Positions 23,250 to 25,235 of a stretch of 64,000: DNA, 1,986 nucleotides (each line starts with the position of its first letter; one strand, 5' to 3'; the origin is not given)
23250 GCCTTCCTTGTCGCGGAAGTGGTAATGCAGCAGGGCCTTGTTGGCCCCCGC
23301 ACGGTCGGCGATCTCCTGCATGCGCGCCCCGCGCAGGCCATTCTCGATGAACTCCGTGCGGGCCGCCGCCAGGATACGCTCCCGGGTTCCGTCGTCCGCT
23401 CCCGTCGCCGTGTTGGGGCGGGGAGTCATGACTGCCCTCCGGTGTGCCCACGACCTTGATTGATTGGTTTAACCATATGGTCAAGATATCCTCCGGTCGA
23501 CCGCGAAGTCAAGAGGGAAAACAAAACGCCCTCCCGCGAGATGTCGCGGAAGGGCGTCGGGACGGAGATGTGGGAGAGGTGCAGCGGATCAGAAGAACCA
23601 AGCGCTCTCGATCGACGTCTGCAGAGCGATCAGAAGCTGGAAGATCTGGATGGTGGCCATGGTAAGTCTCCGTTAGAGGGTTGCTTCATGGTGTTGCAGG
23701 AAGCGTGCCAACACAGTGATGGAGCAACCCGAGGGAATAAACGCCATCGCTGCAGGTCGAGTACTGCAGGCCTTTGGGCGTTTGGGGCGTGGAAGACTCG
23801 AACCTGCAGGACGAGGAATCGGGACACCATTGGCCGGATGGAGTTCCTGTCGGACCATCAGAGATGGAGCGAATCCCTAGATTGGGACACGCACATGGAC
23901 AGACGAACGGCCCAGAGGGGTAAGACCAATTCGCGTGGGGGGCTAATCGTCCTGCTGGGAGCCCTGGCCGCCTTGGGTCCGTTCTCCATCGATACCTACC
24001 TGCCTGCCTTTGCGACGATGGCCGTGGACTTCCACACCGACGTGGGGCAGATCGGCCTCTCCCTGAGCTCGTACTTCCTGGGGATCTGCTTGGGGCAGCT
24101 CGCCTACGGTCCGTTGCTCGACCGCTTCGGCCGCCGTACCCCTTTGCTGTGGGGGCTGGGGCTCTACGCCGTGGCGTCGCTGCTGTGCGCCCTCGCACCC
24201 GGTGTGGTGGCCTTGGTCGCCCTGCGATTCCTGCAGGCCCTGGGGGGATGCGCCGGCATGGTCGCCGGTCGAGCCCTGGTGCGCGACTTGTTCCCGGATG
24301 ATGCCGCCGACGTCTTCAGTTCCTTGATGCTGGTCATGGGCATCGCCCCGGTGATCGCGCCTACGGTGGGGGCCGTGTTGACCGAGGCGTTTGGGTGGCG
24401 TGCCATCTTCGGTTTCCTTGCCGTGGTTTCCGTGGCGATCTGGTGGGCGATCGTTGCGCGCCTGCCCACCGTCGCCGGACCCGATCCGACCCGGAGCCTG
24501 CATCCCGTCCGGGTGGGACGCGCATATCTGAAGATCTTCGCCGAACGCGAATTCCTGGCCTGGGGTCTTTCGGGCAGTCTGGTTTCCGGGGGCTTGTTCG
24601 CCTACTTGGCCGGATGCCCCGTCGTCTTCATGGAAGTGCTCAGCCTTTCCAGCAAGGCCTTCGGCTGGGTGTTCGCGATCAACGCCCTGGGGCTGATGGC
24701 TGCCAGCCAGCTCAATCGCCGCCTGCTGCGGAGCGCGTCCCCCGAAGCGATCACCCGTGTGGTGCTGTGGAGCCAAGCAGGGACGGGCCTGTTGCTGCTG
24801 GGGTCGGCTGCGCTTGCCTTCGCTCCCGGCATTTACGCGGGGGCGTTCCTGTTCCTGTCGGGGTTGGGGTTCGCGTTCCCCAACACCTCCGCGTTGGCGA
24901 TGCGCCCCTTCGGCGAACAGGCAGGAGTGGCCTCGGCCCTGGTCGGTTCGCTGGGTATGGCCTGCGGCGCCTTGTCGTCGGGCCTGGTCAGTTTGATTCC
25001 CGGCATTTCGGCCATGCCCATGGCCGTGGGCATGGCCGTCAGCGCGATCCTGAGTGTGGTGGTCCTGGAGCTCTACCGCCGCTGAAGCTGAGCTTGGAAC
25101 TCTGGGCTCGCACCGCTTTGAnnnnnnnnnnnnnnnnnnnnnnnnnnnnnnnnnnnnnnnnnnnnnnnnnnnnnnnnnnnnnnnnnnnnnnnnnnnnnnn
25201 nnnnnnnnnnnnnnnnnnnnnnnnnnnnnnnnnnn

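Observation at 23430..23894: tetR-MFS intergenic region hides a compact sigma-54 promoter / RBS / 23-aa hydrophobic ORF / terminator unit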

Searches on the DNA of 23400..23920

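Call 36: search_rna_families(source=window, start=23400, end=23920, threshold=evalue, max_evalue=10)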
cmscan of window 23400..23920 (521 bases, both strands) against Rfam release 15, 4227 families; matches with E-value up to 10: 1.
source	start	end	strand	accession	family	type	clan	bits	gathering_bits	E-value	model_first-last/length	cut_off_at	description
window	23400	23432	+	RF01989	SECIS_3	Cis-reg;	-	13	63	8.8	27-59/59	5'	Selenocysteine insertion sequence 3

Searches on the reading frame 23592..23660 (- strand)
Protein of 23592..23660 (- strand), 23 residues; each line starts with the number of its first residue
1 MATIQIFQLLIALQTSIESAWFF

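Call 53: search_protein_families(library=pfam, proteins=[window:23592-23660:-], max_evalue=10)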
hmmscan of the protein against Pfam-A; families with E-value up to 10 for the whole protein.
seq(23 aa): 0 families

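Call 54: search_protein_families(library=ncbifam, proteins=[window:23592-23660:-], max_evalue=10)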
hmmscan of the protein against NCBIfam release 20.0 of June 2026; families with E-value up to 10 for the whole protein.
seq(23 aa): 0 families

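Call 55: search_solved_structures(query=window:23592-23660:-, max_evalue=10)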
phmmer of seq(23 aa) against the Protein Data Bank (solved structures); distinct sequences matched with E-value up to 10: 0.

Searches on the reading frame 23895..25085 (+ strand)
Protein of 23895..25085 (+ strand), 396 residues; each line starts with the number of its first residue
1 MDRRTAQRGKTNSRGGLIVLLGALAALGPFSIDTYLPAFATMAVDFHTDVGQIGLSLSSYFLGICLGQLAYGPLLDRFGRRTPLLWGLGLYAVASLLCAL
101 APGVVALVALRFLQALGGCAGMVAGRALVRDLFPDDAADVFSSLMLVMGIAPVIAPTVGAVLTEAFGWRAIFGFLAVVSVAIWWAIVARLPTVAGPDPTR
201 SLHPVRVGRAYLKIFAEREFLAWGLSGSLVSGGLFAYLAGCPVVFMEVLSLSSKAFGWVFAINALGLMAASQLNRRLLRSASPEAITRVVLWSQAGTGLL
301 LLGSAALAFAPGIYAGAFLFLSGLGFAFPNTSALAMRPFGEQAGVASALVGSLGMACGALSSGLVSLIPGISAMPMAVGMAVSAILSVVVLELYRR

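Call 11: search_protein_families(library=pfam, proteins=[window:23895-25085:+])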
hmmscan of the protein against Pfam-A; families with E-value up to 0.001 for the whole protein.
window:23895-25085:+ (396 aa): 2 families
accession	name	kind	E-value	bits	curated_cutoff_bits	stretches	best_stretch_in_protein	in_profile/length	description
PF07690.21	MFS_1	-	1.2e-42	146.5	33.4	1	25-361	5-346/347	Major Facilitator Superfamily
PF00083.30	Sugar_tr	-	6.1e-07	29.1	22.3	1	52-182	47-184/452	Sugar (and other) transporter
